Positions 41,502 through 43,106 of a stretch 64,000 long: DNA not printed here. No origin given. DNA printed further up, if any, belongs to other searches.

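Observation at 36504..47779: Radical-SAM-dense island joined to the N-glycosylation genes (AglB-PAP2) and to a giant surface protein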

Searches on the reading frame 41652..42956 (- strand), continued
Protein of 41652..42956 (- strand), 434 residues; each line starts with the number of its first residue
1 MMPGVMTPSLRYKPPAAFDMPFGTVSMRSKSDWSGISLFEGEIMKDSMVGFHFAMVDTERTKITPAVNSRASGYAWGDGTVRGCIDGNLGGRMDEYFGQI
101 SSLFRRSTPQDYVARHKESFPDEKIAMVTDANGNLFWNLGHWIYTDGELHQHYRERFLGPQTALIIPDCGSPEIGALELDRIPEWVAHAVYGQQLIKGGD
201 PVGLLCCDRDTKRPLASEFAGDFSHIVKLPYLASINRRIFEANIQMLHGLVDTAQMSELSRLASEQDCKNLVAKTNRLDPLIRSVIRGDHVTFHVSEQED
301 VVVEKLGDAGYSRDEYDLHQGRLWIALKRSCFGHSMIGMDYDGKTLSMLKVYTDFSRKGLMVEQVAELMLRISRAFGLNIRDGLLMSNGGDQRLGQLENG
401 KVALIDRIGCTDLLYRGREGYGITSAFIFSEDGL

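Call 79: search_protein_families(library=ncbifam, proteins=[L018:7623-8579:+, L002:5743-6378:+, L002:6396-7160:-, L002:14030-14785:+, L002:2279-4090:+, P0016, L014:308-1258:+, L014:8294-9478:+, L020:10250-12409:-], max_evalue=0.001)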
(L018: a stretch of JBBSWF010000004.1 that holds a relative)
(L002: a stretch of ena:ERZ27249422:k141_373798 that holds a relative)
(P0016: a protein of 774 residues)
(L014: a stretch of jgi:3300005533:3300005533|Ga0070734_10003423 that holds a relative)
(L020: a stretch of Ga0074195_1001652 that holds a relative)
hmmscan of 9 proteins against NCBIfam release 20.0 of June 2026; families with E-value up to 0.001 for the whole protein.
L018:7623-8579:+ (318 aa): 0 families

L002:5743-6378:+ (211 aa): 0 families

L002:6396-7160:- (254 aa): 8 families
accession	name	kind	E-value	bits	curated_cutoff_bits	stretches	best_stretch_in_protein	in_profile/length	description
TIGR02021.1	BchM-ChlM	equivalog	1.2e-06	28.1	158.9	1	31-155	17-140/218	magnesium protoporphyrin IX methyltransferase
TIGR03534.1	RF_mod_PrmC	equivalog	1.7e-06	27.7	199.1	1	63-139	87-162/253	peptide chain release factor N(5)-glutamine methyltransferase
NF001244.0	PRK00216.1-5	equivalog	3.2e-06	26.6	216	1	41-181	26-166/236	bifunctional demethylmenaquinone methyltransferase/2-methoxy-6-polyprenyl-1,4-benzoquinol methylase UbiE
TIGR02469.1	CbiT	equivalog_domain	7.6e-06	26.2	78.3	1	62-171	17-123/124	precorrin-6Y C5,15-methyltransferase (decarboxylating) subunit CbiT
TIGR02072.1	BioC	equivalog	1.3e-05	25.1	184.95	1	51-177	16-141/244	malonyl-ACP O-methyltransferase BioC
TIGR03704.1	PrmC_rel_meth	equivalog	1.7e-05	24.4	248.8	1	56-127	78-145/251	putative protein N(5)-glutamine methyltransferase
TIGR01934.1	MenG_MenH_UbiE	subfamily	8.6e-05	21.9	158.35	1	41-125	17-98/223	ubiquinone/menaquinone biosynthesis methyltransferase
NF052510.1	methyltran_MpqE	exception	0.00072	19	335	1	44-168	27-151/234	methyl-plastoquinone biosynthesis methyltransferase MpqE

L002:14030-14785:+ (251 aa): 18 families
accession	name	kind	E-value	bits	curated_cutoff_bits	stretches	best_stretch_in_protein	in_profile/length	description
NF000799.0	PRK00054.1-4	equivalog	1.8e-64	217.3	314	1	3-250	3-257/258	dihydroorotate dehydrogenase electron transfer subunit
NF000798.0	PRK00054.1-3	equivalog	9.3e-60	202.3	219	1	6-251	7-244/244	dihydroorotate dehydrogenase electron transfer subunit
NF000797.0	PRK00054.1-2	equivalog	7.4e-54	182.8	270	1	2-250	12-266/267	dihydroorotate dehydrogenase electron transfer subunit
NF009414.0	PRK12778.1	equivalog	2.4e-45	155.1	1103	1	8-249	3-248/752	bifunctional dihydroorotate dehydrogenase B NAD binding subunit/NADPH-dependent glutamate synthase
NF004862.0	PRK06222.1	subfamily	6e-45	153.9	220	1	8-249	3-248/281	sulfide/dihydroorotate dehydrogenase-like FAD/NAD-binding protein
NF000796.0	PRK00054.1-1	equivalog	1.6e-41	142.3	224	1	5-250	4-236/254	dihydroorotate dehydrogenase electron transfer subunit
NF009413.0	PRK12775.1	equivalog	5.6e-30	103.9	1895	1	9-249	4-248/1006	putative trifunctional 2-polyprenylphenol hydroxylase/glutamate synthase subunit beta/ferritin domain-containing protein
NF004470.0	PRK05802.1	equivalog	3.4e-17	62.4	313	1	5-240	66-316/330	sulfide/dihydroorotate dehydrogenase-like FAD/NAD-binding protein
NF009415.0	PRK12779.1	equivalog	6.9e-15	54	1519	1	4-248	648-917/944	putative bifunctional glutamate synthase subunit beta/2-polyprenylphenol hydroxylase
NF040830.1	sulfhyd_ShyC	equivalog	5.5e-14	52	600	2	6-148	8-154/288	NAD(P)-dependent hydrogenase/sulfhydrogenase 2 subunit gamma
NF006220.0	PRK08345.1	subfamily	2.3e-13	50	395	2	7-149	13-162/294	cytochrome-c3 hydrogenase subunit gamma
TIGR02911.1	sulfite_red_B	equivalog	9.2e-13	47.9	288.6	1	31-245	29-252/261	anaerobic sulfite reductase subunit AsrB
NF040835.1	sulfhyd_HydG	equivalog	3.8e-09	36.2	650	1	209-250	244-285/292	NADPH-dependent hydrogenase/sulfhydrogenase 1 subunit gamma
NF040810.1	BenC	equivalog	8.9e-09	34.9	430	1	8-208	108-322/333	benzoate 1,2-dioxygenase electron transfer component BenC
NF009805.0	PRK13289.1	equivalog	3e-06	26.4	432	1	32-156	184-315/399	NO-inducible flavohemoprotein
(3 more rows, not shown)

L002:2279-4090:+ (603 aa): 16 families
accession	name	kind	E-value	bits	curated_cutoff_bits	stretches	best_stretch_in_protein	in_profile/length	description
TIGR04014.1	B12_SAM_MJ_0865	equivalog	2.9e-19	69.2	360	1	152-426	93-339/434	methyl-coenzyme M reductase glutamine C-methyltransferase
TIGR04013.1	B12_SAM_MJ_1487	hypoth_equivalog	3.3e-17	62.4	251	2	82-246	33-177/382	TIGR04013 family B12-binding domain/radical SAM domain-containing protein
TIGR04479.1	bcpD_PhpK_rSAM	subfamily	4.1e-17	61.7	600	2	76-283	94-301/504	PhpK family radical SAM P-methyltransferase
NF040546.1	rSAM_CUAEP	equivalog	7.2e-17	61.2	500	1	344-488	262-407/468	CUAEP/CCAEP-tail radical SAM (seleno)protein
NF040542.1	rSAM_RCCLKC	equivalog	1.8e-16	60.4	450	2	344-452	271-381/423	arsinothricin biosynthesis radical SAM protein ArsL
TIGR04367.1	HpnR_B12_rSAM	equivalog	3.3e-15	55.6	650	1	78-280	47-241/490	hopanoid C-3 methylase HpnR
TIGR02026.1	BchE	equivalog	4.7e-12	45.5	481.35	2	347-403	289-345/497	magnesium-protoporphyrin IX monomethyl ester anaerobic oxidative cyclase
TIGR04072.2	rSAM_ladder_B12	equivalog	4.8e-11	41.9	360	2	344-475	270-396/443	lipid biosynthesis B12-binding/radical SAM protein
NF050148.1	rSAM_ApyD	equivalog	4.9e-11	41.7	750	1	346-424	289-367/645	RiPP biosynthesis radical SAM protein ApyD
TIGR03975.1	rSAM_ocin_1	subfamily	8.8e-11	41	281.85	2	345-399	352-406/606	RiPP maturation radical SAM C-methyltransferase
TIGR03471.1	HpnJ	equivalog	4e-09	35.9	577.6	1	346-426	288-368/472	hopanoid biosynthesis associated radical SAM protein HpnJ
TIGR04295.1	B12_rSAM_oligo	hypoth_equivalog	4.8e-06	25.5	400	1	151-281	126-257/422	TIGR04295 family B12-binding domain-containing radical SAM protein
NF033712.0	B12_rSAM_KedN5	subfamily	1.6e-05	23.3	700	1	145-289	112-260/624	KedN5 family methylcobalamin-dependent radical SAM C-methyltransferase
NF045585.1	rSAM_slr0320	equivalog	5.9e-05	21.8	775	1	146-283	160-295/511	photosystem II high light acclimation radical SAM protein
TIGR04385.1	B12_rSAM_cofa1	equivalog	0.00042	19.7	450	0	84-284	54-257/438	B12 lower ligand biosynthesis radical SAM protein BzaD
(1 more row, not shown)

P0016 (774 aa): 0 families

L014:308-1258:+ (316 aa): 6 families
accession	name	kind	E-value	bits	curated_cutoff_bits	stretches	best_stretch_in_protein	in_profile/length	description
TIGR03525.2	GldK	equivalog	2.9e-16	59.8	350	1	142-261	218-344/408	T9SS ring complex lipoprotein PorK/GldK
NF041186.1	SenA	equivalog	1.3e-12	47.9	420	1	76-259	204-337/382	selenoneine synthase SenA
NF051459.1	pyoverdine_PvdO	equivalog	1.5e-12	47.2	500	1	139-261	113-225/280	dihydropyoverdine dehydrogenase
TIGR03440.2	egtB_TIGR03440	equivalog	2.8e-10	39.9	360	1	75-258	205-355/413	ergothioneine biosynthesis protein EgtB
TIGR03524.1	GldJ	equivalog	1.3e-05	24.1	458.2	0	235-269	345-383/559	gliding motility lipoprotein GldJ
TIGR04344.1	ovoA_Nterm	equivalog_domain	1.5e-05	24.1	400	1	143-254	295-383/444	5-histidylcysteine sulfoxide synthase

L014:8294-9478:+ (394 aa): 9 families
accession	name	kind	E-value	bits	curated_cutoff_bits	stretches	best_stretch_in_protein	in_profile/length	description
TIGR03087.1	stp1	hypoth_equivalog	4.1e-58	197.4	316.65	1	3-383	1-395/397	TIGR03087 family PEP-CTERM/XrtA system glycosyltransferase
TIGR04063.1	stp3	hypoth_equivalog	2.1e-10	40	442.05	1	158-375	151-385/397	TIGR04063 family PEP-CTERM/XrtA system glycosyltransferase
TIGR03088.1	stp2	hypoth_equivalog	3.5e-10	39.5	409.05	1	178-372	151-360/374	TIGR03088 family PEP-CTERM/XrtA system glycosyltransferase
NF041010.1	glycosy_Agl16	equivalog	2.2e-08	33.4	575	0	161-199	130-168/352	glycosylation protein Agl16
NF053787.1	GlcN_PG_synth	equivalog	1.3e-07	30.8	480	1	302-379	277-353/361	N-acetylglucosaminyl phosphatidylglycerol synthase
TIGR03449.1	mycothiol_MshA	equivalog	2.9e-06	26.5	462.5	1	303-376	320-394/406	D-inositol-3-phosphate glycosyltransferase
NF041876.1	EPS_EpsE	equivalog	5.1e-06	26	400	1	297-373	306-384/389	exopolysaccharide biosynthesis GT4 family glycosyltransferase EpsE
TIGR04047.1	MSMEG_0565_glyc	hypoth_equivalog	3.8e-05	22.9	259.85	1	266-375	258-364/373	MSMEG_0565 family glycosyltransferase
TIGR03999.1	thiol_BshA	equivalog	6.6e-05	22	273.7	1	265-373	252-361/375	N-acetyl-alpha-D-glucosaminyl L-malate synthase BshA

L020:10250-12409:- (719 aa): 55 families (the best 25 are shown)
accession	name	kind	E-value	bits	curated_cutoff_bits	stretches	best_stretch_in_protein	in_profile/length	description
TIGR03962.1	mycofact_rSAM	equivalog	8.4e-30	104.1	265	1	382-709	7-333/339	mycofactocin radical SAM maturase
TIGR04303.1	GeoRSP_rSAM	equivalog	1e-25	91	400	1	383-708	1-325/325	GeoRSP system radical SAM/SPASM protein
TIGR04545.1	rSAM_ahbD_hemeb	equivalog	1e-25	90.9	500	1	392-578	5-198/339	heme b synthase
TIGR02109.1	PQQ_syn_pqqE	equivalog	2.2e-24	86.1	381.35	1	383-708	3-331/358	pyrroloquinoline quinone biosynthesis protein PqqE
TIGR04055.1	rSAM_NirJ2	equivalog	7.5e-24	84.9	500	1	393-708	6-323/326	putative heme d1 biosynthesis radical SAM protein NirJ2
TIGR04340.1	rSAM_ACGX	hypoth_equivalog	6.9e-23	81.4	400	1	391-709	7-339/341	radical SAM/SPASM domain protein, ACGX system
TIGR04053.2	TIGR04053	equivalog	2.2e-22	79.8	395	1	385-580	6-209/366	TIGR04053 family radical SAM/SPASM domain-containing protein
NF050035.1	rSAM_WgK_link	exception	9.6e-22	77.5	650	2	386-575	8-202/367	radical SAM/SPASM peptide maturase WgkB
TIGR04251.1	SCM_rSAM_ScmF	equivalog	1.8e-20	73.6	400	1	388-707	5-339/353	SynChlorMet cassette radical SAM/SPASM protein ScmF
TIGR04546.1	rSAM_ahbC_deAc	equivalog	1.4e-19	70.1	650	1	391-546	43-201/390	12,18-didecarboxysiroheme deacetylase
TIGR04054.1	rSAM_NirJ1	equivalog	4.6e-19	68.3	650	1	390-562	39-215/387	putative heme d1 biosynthesis radical SAM protein NirJ1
TIGR04347.1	pseudo_SAM_Halo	equivalog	1.4e-18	67.4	525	1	392-581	43-238/390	TIGR04347 family pseudo-SAM/SPASM protein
NF045574.1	sacti_mat_StsB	exception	1.9e-18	66.6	625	1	389-700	98-406/466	StsB family radical SAM/SPASM domain sactipeptide maturase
NF041298.1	rSAM_mat_DynA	equivalog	4.8e-16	58.7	450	1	394-707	8-339/356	dynobactin maturation radical SAM/SPASM protein DynA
TIGR04403.1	rSAM_skfB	equivalog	2.1e-15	56.4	300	1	386-566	103-286/402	sporulation killing factor system radical SAM maturase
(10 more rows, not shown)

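Call 83: search_solved_structures(query=A1, max_evalue=10, show_alignments=4)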
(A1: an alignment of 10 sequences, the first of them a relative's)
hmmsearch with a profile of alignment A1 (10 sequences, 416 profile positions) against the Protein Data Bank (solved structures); distinct sequences matched with E-value up to 10: 8.
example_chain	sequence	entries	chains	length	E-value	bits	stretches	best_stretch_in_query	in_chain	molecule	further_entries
8qkh_S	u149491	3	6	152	0.083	15.1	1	60-118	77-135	Non-cytoplasmic protein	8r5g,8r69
4d7s_A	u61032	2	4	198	0.52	12.4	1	182-233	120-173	STHK_CNBD_CGMP | STHK_CNBD_CAMP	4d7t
6vxz_A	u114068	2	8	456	2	10.5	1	182-233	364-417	SthK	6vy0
10rx_A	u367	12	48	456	2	10.5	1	182-233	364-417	Transcriptional regulator, Crp/Fnr family | SthK cyclic nucleotide-gated potassium channel | Putative transcriptional regulator, Crp/Fnr family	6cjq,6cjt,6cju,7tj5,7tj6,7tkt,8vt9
7rsh_A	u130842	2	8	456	2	10.5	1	182-233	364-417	SthK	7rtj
7rtf_A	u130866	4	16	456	2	10.5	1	182-233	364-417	SthK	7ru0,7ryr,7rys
8vta_A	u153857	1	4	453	2.1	10.5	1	182-233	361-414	Transcriptional regulator, Crp/Fnr family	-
8vtb_A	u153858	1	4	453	2.1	10.5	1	182-233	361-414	Transcriptional regulator, Crp/Fnr family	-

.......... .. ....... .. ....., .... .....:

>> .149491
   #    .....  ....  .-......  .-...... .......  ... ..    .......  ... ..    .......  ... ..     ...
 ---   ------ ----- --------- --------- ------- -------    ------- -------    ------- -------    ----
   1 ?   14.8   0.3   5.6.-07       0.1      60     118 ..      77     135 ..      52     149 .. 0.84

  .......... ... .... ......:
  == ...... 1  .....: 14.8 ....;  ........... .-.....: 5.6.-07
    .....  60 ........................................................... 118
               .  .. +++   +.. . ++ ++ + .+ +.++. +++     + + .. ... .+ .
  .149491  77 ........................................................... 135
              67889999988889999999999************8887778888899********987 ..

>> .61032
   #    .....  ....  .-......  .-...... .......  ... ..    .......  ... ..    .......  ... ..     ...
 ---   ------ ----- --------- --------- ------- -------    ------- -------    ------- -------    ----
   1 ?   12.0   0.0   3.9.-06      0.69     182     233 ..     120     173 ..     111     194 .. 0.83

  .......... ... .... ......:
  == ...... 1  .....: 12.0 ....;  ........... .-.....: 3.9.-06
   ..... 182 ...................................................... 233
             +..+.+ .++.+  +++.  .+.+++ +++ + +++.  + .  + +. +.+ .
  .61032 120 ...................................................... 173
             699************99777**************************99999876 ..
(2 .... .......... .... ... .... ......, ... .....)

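Call 86: search_protein_families(library=pfam, proteins=[P0029, P0042, P0043, P0046, P0055, P0057, P0089, P0032, P0058, P0030], max_evalue=0.01)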
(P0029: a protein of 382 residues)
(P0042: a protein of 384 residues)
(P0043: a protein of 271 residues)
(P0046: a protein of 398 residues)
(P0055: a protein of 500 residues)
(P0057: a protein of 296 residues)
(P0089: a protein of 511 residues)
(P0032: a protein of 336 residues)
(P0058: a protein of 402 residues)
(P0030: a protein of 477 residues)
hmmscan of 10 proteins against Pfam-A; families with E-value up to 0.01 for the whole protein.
P0029 (382 aa): 2 families
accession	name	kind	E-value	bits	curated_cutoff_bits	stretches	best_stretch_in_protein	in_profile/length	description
PF09992.14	NAGPA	-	0.00017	22.3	25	1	245-345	53-147/169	Phosphodiester glycosidase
PF14814.11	UB2H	-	0.0051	17.3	27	0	245-279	15-49/85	Bifunctional transglycosylase second domain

P0042 (384 aa): 1 family
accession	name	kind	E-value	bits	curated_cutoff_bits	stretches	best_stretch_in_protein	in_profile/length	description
PF09992.14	NAGPA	-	2.7e-09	37.9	25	1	286-345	88-146/169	Phosphodiester glycosidase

P0043 (271 aa): 1 family
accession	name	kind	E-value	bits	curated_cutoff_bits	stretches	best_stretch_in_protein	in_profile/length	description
PF09992.14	NAGPA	-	1.9e-11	44.9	25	1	153-227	87-150/169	Phosphodiester glycosidase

P0046 (398 aa): 2 families
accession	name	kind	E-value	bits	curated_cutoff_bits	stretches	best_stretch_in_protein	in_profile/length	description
PF09992.14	NAGPA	-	8.6e-13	49.3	25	1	273-350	69-148/169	Phosphodiester glycosidase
PF14814.11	UB2H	-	0.0035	17.8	27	1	251-288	9-46/85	Bifunctional transglycosylase second domain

P0055 (500 aa): 0 families

P0057 (296 aa): 1 family
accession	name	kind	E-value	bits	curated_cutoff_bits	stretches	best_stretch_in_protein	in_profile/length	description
PF09992.14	NAGPA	-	2.3e-11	44.7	25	1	166-253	60-149/169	Phosphodiester glycosidase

P0089 (511 aa): 0 families

P0032 (336 aa): 1 family
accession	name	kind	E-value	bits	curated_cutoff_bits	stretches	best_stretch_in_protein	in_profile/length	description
PF09992.14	NAGPA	-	1.7e-05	25.6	25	1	226-274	90-136/169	Phosphodiester glycosidase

P0058 (402 aa): 1 family
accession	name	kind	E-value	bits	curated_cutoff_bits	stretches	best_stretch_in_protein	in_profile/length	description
PF09992.14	NAGPA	-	1.6e-06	28.9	25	1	280-363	70-152/169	Phosphodiester glycosidase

P0030 (477 aa): 0 families

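Call 91: find_encoding_contigs(protein=P0012, flank=10000, max_places=4)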
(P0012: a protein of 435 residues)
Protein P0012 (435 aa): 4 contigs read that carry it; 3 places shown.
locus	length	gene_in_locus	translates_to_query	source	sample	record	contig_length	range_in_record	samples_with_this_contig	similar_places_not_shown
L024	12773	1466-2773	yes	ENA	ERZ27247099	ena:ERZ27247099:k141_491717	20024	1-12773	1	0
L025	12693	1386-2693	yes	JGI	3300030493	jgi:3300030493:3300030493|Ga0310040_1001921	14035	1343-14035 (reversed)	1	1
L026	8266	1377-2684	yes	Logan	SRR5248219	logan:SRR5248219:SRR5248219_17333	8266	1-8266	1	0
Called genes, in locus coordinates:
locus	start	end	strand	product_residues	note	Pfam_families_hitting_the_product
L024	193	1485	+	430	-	PF04055:Radical_SAM, PF13186:SPASM (weak)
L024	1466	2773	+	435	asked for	-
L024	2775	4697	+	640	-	PF04055:Radical_SAM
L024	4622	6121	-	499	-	PF04055:Radical_SAM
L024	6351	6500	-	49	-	-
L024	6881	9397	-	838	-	PF00753:Lactamase_B (weak), PF13483:Lactamase_B_3 (weak), PF23023:Anti-Pycsar_Apyc1 (weak), PF12706:Lactamase_B_2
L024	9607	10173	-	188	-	-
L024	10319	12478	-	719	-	PF04055:Radical_SAM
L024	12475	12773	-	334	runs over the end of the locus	PF04055:Radical_SAM, PF13186:SPASM (faint)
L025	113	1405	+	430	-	PF04055:Radical_SAM, PF13186:SPASM (weak)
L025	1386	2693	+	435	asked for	-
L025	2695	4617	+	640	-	PF04055:Radical_SAM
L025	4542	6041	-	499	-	PF04055:Radical_SAM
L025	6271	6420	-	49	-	-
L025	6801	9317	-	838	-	PF00753:Lactamase_B (weak), PF13483:Lactamase_B_3 (weak), PF23023:Anti-Pycsar_Apyc1 (weak), PF12706:Lactamase_B_2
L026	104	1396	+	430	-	PF04055:Radical_SAM, PF13186:SPASM (weak)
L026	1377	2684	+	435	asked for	-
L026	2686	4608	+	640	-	PF04055:Radical_SAM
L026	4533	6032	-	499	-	PF04055:Radical_SAM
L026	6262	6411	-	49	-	-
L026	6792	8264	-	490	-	?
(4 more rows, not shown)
